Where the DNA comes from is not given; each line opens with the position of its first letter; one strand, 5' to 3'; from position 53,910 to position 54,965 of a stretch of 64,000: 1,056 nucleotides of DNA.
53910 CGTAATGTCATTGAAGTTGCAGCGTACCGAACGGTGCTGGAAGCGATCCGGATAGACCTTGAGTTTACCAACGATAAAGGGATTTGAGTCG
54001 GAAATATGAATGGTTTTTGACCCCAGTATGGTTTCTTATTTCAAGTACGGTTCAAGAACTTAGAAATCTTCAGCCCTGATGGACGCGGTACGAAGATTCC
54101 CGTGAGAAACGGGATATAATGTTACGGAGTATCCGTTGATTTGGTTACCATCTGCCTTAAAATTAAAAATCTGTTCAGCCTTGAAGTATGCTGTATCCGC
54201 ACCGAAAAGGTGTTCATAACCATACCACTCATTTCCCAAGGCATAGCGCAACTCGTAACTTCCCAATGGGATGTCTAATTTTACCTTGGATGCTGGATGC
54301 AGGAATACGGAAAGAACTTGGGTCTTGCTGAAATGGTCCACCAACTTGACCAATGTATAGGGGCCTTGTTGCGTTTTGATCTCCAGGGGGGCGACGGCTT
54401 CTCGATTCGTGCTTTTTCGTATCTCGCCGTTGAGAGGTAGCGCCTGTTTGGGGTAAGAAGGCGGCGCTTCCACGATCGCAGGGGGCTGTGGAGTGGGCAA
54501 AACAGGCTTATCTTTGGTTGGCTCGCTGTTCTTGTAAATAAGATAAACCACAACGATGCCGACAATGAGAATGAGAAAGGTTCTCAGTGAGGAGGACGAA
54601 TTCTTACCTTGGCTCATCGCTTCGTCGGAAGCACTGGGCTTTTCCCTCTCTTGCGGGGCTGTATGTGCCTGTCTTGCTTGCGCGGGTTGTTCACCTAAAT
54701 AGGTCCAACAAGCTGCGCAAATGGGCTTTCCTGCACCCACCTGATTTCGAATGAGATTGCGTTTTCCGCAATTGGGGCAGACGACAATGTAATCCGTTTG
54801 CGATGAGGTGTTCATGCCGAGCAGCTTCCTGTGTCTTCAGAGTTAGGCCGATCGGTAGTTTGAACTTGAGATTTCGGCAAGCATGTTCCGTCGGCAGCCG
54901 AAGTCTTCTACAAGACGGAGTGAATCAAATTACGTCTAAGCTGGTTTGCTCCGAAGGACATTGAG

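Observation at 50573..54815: Unclassified three-gene cassette in island cargo: Zn-ribbon/TM protein, DjlA-like TerB+J-domain protein, and a secreted trypsin-like protease fused to an FGE-sulfatase domain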

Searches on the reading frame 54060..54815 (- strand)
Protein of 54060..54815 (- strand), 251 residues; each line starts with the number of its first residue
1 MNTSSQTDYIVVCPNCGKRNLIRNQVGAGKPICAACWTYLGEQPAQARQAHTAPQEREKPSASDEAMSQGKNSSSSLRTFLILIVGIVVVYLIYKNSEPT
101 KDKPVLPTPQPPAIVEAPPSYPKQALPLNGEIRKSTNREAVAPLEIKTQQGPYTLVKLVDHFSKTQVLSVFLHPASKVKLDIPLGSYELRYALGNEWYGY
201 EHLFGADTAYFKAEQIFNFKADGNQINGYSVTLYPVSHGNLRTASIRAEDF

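Call 3: search_protein_families(library=pfam, proteins=[window:54060-54815:-], max_evalue=0.01)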
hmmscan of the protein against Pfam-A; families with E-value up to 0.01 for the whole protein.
window:54060-54815:- (251 aa): 1 family
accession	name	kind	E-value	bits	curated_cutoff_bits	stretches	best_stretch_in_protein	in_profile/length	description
PF08271.17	Zn_Ribbon_TF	-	0.0028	17.6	29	1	12-36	2-25/43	TFIIB zinc-binding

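Call 4: search_protein_families(library=padloc, proteins=[window:54060-54815:-], max_evalue=0.01)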
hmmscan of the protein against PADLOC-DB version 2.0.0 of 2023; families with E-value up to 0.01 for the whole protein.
window:54060-54815:- (251 aa): 0 families

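Call 5: search_protein_families(library=ncbifam, proteins=[window:54060-54815:-], max_evalue=0.01)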
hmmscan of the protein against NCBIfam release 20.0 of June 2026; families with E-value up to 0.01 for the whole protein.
window:54060-54815:- (251 aa): 0 families

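Call 13: find_homologous_proteins(query=window:54063-54815:-, max_evalue=0.001)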
Query window:54063-54815:- (251 aa): 8 proteins with E <= 0.001 among 220 candidates.
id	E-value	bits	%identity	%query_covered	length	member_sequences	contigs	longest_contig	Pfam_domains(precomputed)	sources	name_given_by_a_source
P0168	2.1e-166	569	100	100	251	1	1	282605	-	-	-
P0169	4.0e-52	195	39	100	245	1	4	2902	PF21352.4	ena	-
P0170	4.0e-50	189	41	100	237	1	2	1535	-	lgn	-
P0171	2.2e-44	170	39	100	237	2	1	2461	-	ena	-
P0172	4.2e-37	146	45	70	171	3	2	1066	-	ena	-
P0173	1.6e-36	144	49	58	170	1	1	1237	-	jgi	jgi:hypothetical protein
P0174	1.6e-36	144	51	51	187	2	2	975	-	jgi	jgi:hypothetical protein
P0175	1.1e-35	141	52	51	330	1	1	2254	-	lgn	-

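Call 26: find_related_loci(query=A3, collection=genome_contigs, flank=10000)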
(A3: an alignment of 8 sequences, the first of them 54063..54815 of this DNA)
Query A3 (251 aa) in genome_contigs; peptide patterns used: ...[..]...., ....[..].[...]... (x = any residue, [..] = any of these).
50 stretches matched a pattern; 40 encode a relative of the query (tblastn E <= 1e-3); 40 distinct loci.
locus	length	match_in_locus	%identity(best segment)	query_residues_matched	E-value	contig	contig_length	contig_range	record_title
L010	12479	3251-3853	43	58-251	4e-49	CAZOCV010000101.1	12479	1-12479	MAG TPA_asm: uncultured Pirellulales bacterium isolate SRP294416_co1_148 genome assembly, contig: NODE_10945_length_1247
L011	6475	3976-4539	47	74-251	2e-47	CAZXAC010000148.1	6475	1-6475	MAG TPA_asm: uncultured Lentisphaera sp. isolate binchicken_co111_196 genome assembly, contig: NODE_26333_length_6475_co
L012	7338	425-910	47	93-251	2e-46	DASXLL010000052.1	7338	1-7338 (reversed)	MAG TPA_asm: Pirellulaceae bacterium isolate SMAG_U5301 k141_3642996, whole genome shotgun sequence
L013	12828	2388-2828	51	104-251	4e-45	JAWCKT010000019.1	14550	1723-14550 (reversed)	MAG: Candidatus Hadarchaeum sp. isolate JZ-2_201705_bins_148 JZ-2_201705_bins_148_scaffold_21, whole genome shotgun sequ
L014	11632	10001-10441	51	104-251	4e-45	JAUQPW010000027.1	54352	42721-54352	MAG: bacterium isolate JZ-2.bins.100.201901 NODE_1028_length_54352_cov_1.623827, whole genome shotgun sequence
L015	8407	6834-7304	47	95-251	5e-45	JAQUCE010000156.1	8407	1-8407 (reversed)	MAG: Kiritimatiellae bacterium isolate STCSWMC_123 NODE_27107_length_8407_cov_4.414855_ST_CSWMC, whole genome shotgun se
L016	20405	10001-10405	50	117-251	1e-43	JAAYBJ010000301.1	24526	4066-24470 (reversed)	MAG: Candidatus Hydrogenedentota bacterium isolate AS06rmzACSIP_301 610807_AS06, whole genome shotgun sequence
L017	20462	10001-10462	47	97-251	4e-40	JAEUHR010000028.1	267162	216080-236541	MAG: Planctomycetota bacterium isolate new MAG-22 k141_2355838, whole genome shotgun sequence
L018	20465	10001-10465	45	99-251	3e-40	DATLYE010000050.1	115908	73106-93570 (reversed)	MAG TPA_asm: Bryobacteraceae bacterium isolate SMAG_U13264 k141_535064, whole genome shotgun sequence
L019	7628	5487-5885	47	119-251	1e-38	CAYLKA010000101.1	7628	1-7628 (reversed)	MAG TPA_asm: uncultured Gammaproteobacteria bacterium isolate SRP092796_co5_405 genome assembly, contig: NODE_20144_leng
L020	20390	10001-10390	48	122-251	2e-38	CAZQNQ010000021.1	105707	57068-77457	MAG TPA_asm: uncultured Bifidobacterium sp. isolate SRP344714_co2_359 genome assembly, contig: NODE_393_length_105707_co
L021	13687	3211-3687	43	95-251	9e-38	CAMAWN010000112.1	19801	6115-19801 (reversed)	MAG: Candidatus Kuenenia stuttgartiensis isolate MaH-09apr19-136 genome assembly, contig: MaH-09apr19-C6575, whole genom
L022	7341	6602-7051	44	108-251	9e-35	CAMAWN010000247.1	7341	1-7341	MAG: Candidatus Kuenenia stuttgartiensis isolate MaH-09apr19-136 genome assembly, contig: MaH-09apr19-C25080, whole geno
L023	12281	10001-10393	46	122-251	6e-33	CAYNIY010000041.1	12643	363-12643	MAG TPA_asm: uncultured Eubacteriales bacterium isolate SRP192927_co7_89 genome assembly, contig: NODE_9869_length_12643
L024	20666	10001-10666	33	8-251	4e-33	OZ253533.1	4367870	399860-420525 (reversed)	MAG: Rhodospirillales bacterium isolate 9d264909-92db-45cc-bff1-2ee2e865f122 genome assembly, chromosome: 1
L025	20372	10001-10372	45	127-251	2e-31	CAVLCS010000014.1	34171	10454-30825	Bulleidia sp. isolate G02639-L1_cleanbin_000005 genome assembly, contig: Spades_G02639-L1_contig_422, whole genome shotg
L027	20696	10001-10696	33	11-251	1e-29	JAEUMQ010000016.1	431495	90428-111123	MAG: Hyphomonadaceae bacterium isolate new MAG-151 k141_4400632, whole genome shotgun sequence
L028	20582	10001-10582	33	48-251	6e-30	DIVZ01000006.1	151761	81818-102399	MAG TPA_asm: Eubacteriaceae bacterium UBA6119 UBA6119_contig_5972, whole genome shotgun sequence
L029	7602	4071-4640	34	66-251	5e-28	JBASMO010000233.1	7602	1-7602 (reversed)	MAG: Syntrophomonadaceae bacterium isolate MFD13483_ilm_asm_bin17 k127_25439, whole genome shotgun sequence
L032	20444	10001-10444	39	110-251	8e-27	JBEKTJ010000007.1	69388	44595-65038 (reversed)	MAG: Bryobacteraceae bacterium isolate SPRUCE 555 SPRUCE_555_7, whole genome shotgun sequence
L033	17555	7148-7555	41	116-251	5e-26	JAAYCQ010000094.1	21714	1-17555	MAG: Syntrophomonadaceae bacterium isolate AS06rmzACSIP_469 187858_AS06, whole genome shotgun sequence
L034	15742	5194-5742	35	69-251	2e-25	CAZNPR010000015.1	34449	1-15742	MAG TPA_asm: uncultured Syntrophomonas sp. isolate SRP192927_co1_578 genome assembly, contig: NODE_2013_length_34449_cov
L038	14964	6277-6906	32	38-251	5e-24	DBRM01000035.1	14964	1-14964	MAG TPA_asm: Syntrophomonas sp. UBA1368 UBA1368_contig_21531, whole genome shotgun sequence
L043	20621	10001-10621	28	10-223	1e-22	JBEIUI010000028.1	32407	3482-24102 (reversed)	MAG: Verrucomicrobiia bacterium isolate Sample-110-S81-bin-159 Sample_110_S81-bin_159-k141_2155156, whole genome shotgun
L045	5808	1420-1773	35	127-243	1e-20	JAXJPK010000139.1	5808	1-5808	MAG: Clostridia bacterium isolate DOME_MAG_1672 1672_C0128_k141_340096, whole genome shotgun sequence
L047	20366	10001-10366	35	142-251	5e-15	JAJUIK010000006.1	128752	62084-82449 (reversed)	MAG: Moraxellaceae bacterium isolate bin88 k141_840678_length_128752_cov_32.4490, whole genome shotgun sequence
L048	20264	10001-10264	37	114-204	1e-9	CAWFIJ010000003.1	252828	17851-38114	MAG: Terriglobia bacterium isolate MFD02248.bin.2.12 genome assembly, contig: contig_12930, whole genome shotgun sequenc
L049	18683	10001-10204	41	144-210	3e-9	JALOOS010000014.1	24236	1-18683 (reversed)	MAG: Desulfobacterales bacterium isolate Prado109 scaffold_4510, whole genome shotgun sequence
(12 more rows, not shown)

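Call 31: search_protein_families(library=pfam, proteins=[L011:3016-4539:+, L016:8894-10405:+, L021:2119-3687:+, L032:9020-10444:+, L022:4205-7051:+, L025:9392-10372:+, L020:9272-10390:+, L043:9980-10987:+, L024:9983-10666:+, P0169], max_evalue=0.01)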
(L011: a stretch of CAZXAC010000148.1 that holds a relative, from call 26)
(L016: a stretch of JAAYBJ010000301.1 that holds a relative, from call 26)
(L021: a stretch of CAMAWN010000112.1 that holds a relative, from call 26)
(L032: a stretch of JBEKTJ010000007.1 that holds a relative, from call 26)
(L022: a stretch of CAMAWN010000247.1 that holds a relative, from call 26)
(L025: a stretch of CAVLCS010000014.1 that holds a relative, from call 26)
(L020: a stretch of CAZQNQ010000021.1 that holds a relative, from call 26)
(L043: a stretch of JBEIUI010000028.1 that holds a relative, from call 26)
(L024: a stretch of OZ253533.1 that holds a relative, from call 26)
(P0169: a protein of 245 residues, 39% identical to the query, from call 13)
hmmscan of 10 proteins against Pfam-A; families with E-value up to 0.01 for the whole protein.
L011:3016-4539:+ (508 aa): 1 family
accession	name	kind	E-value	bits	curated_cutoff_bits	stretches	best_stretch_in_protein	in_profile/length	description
PF00226.36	DnaJ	-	4.9e-14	52.6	27.8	1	8-76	1-63/63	DnaJ domain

L016:8894-10405:+ (504 aa): 1 family
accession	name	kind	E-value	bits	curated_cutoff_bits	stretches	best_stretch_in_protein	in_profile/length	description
PF00226.36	DnaJ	-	1.9e-14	54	27.8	1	9-77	1-63/63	DnaJ domain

L021:2119-3687:+ (523 aa): 1 family
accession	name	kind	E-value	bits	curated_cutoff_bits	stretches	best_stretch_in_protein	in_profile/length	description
PF00226.36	DnaJ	-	1.9e-16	60.4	27.8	1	6-73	2-63/63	DnaJ domain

L032:9020-10444:+ (475 aa): 1 family
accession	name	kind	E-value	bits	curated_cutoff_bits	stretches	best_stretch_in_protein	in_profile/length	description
PF00226.36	DnaJ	-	8.1e-20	71.1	27.8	1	9-69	2-63/63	DnaJ domain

L022:4205-7051:+ (949 aa): 12 families
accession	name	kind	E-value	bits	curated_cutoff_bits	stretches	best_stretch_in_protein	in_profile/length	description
PF13428.12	TPR_14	-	5.3e-16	58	23.5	2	152-185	11-44/44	Tetratricopeptide repeat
PF07719.23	TPR_2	-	3.5e-15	55.2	27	2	144-174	3-33/34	Tetratricopeptide repeat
PF13432.12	TPR_16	-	4e-12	46.8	32.7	1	147-202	2-57/65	Tetratricopeptide repeat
PF00515.34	TPR_1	-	9.1e-12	44.7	27.8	2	144-173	3-32/34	Tetratricopeptide repeat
PF14559.12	TPR_19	-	7.8e-09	36.2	25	1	87-141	4-58/68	Tetratricopeptide repeat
PF13424.12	TPR_12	-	1.3e-08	35.3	30.1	1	120-169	22-72/77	Tetratricopeptide repeat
PF13431.12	TPR_17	-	2.2e-06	27.9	24.4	0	98-128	3-33/34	Tetratricopeptide repeat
PF23914.1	TPR_CcmH_CycH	-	5.8e-06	26.7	42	1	137-236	45-147/158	Cytochrome c-type biogenesis protein H TPR domain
PF13181.12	TPR_8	-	4.1e-05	23.8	25.7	0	151-172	10-31/34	Tetratricopeptide repeat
PF13429.12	TPR_15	-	0.00059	19.8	26.2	0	160-230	26-97/280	Tetratricopeptide repeat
PF22860.2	DUF7017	-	0.0019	18.6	27.5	0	152-192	11-51/141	Domain of unknown function (DUF7017)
PF13371.12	TPR_9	-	0.0065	16.9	35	0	123-176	10-63/73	Tetratricopeptide repeat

L025:9392-10372:+ (327 aa): 0 families

L020:9272-10390:+ (373 aa): 0 families

L043:9980-10987:+ (336 aa): 0 families

L024:9983-10666:+ (228 aa): 1 family
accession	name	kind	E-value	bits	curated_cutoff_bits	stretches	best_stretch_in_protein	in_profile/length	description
PF21352.3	Zn_ribbon_Thio2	-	4.7e-06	26.8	27.1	1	12-36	2-27/27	Thioredoxin 2, N-terminal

P0169 (245 aa): 1 family
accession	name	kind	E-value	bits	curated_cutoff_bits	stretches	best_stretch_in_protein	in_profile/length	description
PF21352.3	Zn_ribbon_Thio2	-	1.5e-05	25.2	27.1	1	13-36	2-25/27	Thioredoxin 2, N-terminal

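Call 42: predict_structure(alignment_id=A3)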
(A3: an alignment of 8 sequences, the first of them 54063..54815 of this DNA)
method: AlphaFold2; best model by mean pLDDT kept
length: 251 residues; sequences in the alignment: 8
mean_pLDDT: 65.0   pTM: 0.43
mean pLDDT of the five models: 65.0, 52.0, 49.6, 48.0, 45.5
residues with pLDDT >= 90: 2; 70-90: 112; 50-70: 81; < 50: 56
segments of 3 or more residues with pLDDT < 50: 1-5, 44-59, 61-75, 205-208, 239-243, 245-251
pLDDT, mean of each block of 10 residues (from residue 1): 58 87 68 82 46 41 38 49 79 71 52 53 58 62 84 81 81 84 85 66 49 72 75 62 45 34
secondary structure, 60 per line:
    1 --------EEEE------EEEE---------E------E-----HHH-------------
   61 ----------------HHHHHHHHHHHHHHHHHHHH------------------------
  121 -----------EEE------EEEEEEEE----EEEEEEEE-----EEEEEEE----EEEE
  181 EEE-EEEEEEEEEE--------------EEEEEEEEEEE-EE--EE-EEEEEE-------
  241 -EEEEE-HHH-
elements in order: E9-12 E19-22 H77-96 E132-134 E141-148 E153-160 E166-172 E177-183 E185-194 E209-219 E228-233 E242-246

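Call 45: fold_search(model_id=the predicted structure, library=pdb)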
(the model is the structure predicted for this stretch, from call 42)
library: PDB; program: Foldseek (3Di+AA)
matches with E <= 10: 980; with E <= 0.001: 0
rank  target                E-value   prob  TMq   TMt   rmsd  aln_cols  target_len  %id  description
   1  2mca_MODEL_1_A        4.5e-03  1.00  0.26  0.51   6.3       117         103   10  NMR structure of the protein YP_002937094.1 from Eubacterium rectale (released 2013-09-04)
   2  9eqj_F                6.9e-03  0.99  0.22  0.35   7.5       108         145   15  Crystal structure of pVHL:EloB:EloC in complex with MP-1-39 (released 2024-08-28)
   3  8vly_B                1.0e-02  0.99  0.26  0.15   6.4       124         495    9  Cryo-EM structure of human HGSNAT in transition state (released 2024-06-26)
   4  3cqf_A                1.0e-02  0.97  0.22  0.13   8.8       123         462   10  Crystal structure of anthrolysin O (ALO) (released 2009-03-17)
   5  6gnm_C                1.1e-02  0.99  0.25  0.46   5.9       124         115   14  Crystal Structure Of Sea Bream Transthyretin in complex with 2,2',4,4'-tetrahydroxybenzophenone (BP2) (released 2018-07-11)
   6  8zvj_L                1.1e-02  1.00  0.25  0.40   5.7       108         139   12  Crystal structure of VHL-EloB-EloC in complex with a fragment compound 7HC_1(DE22) (released 2024-12-18)
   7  3hvn                  1.2e-02  0.97  0.23  0.13   8.9       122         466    9  Crystal structure of cytotoxin protein suilysin from Streptococcus suis (released 2010-03-02)
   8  5aof                  1.2e-02  0.97  0.23  0.13   8.6       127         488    9  Crystal structure of pneumolysin deletion mutant Delta146_147. (released 2016-10-05)
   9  4qqq                  1.3e-02  0.93  0.21  0.12   9.1       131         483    9  Crystal structure of pneumolysin from Streptococcus pneumoniae, in complex with mannose as a component of cell membrane (released 2015-07-22)
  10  2qpf_B                1.4e-02  0.92  0.23  0.40   6.4       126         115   15  Crystal Structure of Mouse Transthyretin (released 2007-11-27)
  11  4jde_A                1.4e-02  0.77  0.19  0.30  13.7       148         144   11  Crystal structure of PUD-1/PUD-2 heterodimer (released 2013-11-06)
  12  4w9j_L                1.5e-02  0.98  0.22  0.35   7.7       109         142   15  pVHL:EloB:EloC in complex with (2S,4R)-1-((S)-2-((S)-2-acetamido-4-methylpentanamido)-3,3-dimethylbutanoyl)-4-hydroxy- (released 2014-09-10)
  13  5cr8_A                1.5e-02  0.91  0.22  0.41   8.3       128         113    9  Structure of the membrane-binding domain of pneumolysin (released 2015-09-16)
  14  1ijn_B                1.5e-02  0.99  0.26  0.48   5.8       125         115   14  Crystal structure of the transthyretin mutant TTR C10A/Y114C (released 2003-06-03)
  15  5ezp_E                1.5e-02  0.99  0.26  0.47   6.3       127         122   13  Human transthyretin (TTR) complexed with 4-hydroxy-chalcone (released 2016-01-27)
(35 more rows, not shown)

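Call 46: search_protein_families(library=pfam, proteins=[L024:10673-11965:-, L027:10711-11958:-, L043:9370-9987:+, L020:8509-9279:+, L029:3738-4640:+, L034:4807-5742:+, L033:6638-7555:+, L028:9785-10582:+, L045:688-1797:+, L019:5202-5885:+], max_evalue=0.01)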
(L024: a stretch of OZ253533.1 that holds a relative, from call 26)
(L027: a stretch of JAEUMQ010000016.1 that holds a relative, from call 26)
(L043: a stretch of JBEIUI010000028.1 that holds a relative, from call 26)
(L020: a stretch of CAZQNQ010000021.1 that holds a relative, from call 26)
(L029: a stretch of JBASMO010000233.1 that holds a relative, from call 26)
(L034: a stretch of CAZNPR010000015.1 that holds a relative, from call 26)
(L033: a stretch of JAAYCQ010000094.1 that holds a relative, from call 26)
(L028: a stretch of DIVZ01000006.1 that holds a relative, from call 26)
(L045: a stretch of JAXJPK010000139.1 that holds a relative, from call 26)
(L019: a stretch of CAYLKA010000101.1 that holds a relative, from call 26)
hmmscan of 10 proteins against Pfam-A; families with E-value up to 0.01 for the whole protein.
L024:10673-11965:- (430 aa): 3 families
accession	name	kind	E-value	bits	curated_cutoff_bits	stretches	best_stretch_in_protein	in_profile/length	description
PF05099.18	TerB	-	3.6e-17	63.2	24.4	1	222-334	2-116/118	Tellurite resistance protein TerB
PF00226.36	DnaJ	-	1.6e-10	41.3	27.8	1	363-423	2-55/63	DnaJ domain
PF04391.17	DUF533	-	9e-06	25.8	29.6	0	287-320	65-98/178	Protein of unknown function (DUF533)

L027:10711-11958:- (415 aa): 2 families
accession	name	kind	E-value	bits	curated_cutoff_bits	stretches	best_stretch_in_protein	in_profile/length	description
PF05099.18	TerB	-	1.2e-15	58.3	24.4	1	209-319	3-116/118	Tellurite resistance protein TerB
PF00226.36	DnaJ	-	6.3e-07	29.8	27.8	1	351-381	4-32/63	DnaJ domain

L043:9370-9987:+ (205 aa): 1 family
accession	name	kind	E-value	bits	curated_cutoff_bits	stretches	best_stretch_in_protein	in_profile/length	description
PF00226.36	DnaJ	-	7.8e-11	42.4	27.8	1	137-192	4-54/63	DnaJ domain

L020:8509-9279:+ (256 aa): 2 families
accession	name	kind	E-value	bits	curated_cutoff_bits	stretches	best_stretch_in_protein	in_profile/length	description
PF00226.36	DnaJ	-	9.6e-12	45.3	27.8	1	199-255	5-56/63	DnaJ domain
PF05099.18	TerB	-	1.8e-09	38.4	24.4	1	31-136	4-114/118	Tellurite resistance protein TerB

L029:3738-4640:+ (301 aa): 1 family
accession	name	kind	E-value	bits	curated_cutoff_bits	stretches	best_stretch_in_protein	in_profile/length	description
PF00226.36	DnaJ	-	3.4e-09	37.1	27.8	1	7-65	1-63/63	DnaJ domain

L034:4807-5742:+ (312 aa): 1 family
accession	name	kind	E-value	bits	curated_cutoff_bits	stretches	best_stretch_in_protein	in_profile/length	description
PF00226.36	DnaJ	-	1.7e-07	31.7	27.8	1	18-76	1-63/63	DnaJ domain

L033:6638-7555:+ (306 aa): 1 family
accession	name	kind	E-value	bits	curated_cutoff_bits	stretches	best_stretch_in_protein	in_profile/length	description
PF00226.36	DnaJ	-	4.9e-08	33.4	27.8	1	8-66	1-63/63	DnaJ domain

L028:9785-10582:+ (266 aa): 1 family
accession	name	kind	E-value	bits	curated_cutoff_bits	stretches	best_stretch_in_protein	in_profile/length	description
PF00226.36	DnaJ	-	1e-11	45.2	27.8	1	12-77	1-63/63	DnaJ domain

L045:688-1797:+ (370 aa): 2 families
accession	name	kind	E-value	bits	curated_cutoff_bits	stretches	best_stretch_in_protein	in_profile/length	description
PF00226.36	DnaJ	-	4.3e-07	30.4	27.8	1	5-57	1-63/63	DnaJ domain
PF21827.1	New_glue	-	0.00017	21.7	31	1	186-229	6-53/94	New glue protein family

L019:5202-5885:+ (228 aa): 0 families

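Call 58: search_protein_families(library=phrogs, proteins=[window:54063-54815:-], max_evalue=0.001)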
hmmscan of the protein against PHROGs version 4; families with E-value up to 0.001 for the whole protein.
window:54063-54815:- (251 aa): 0 families
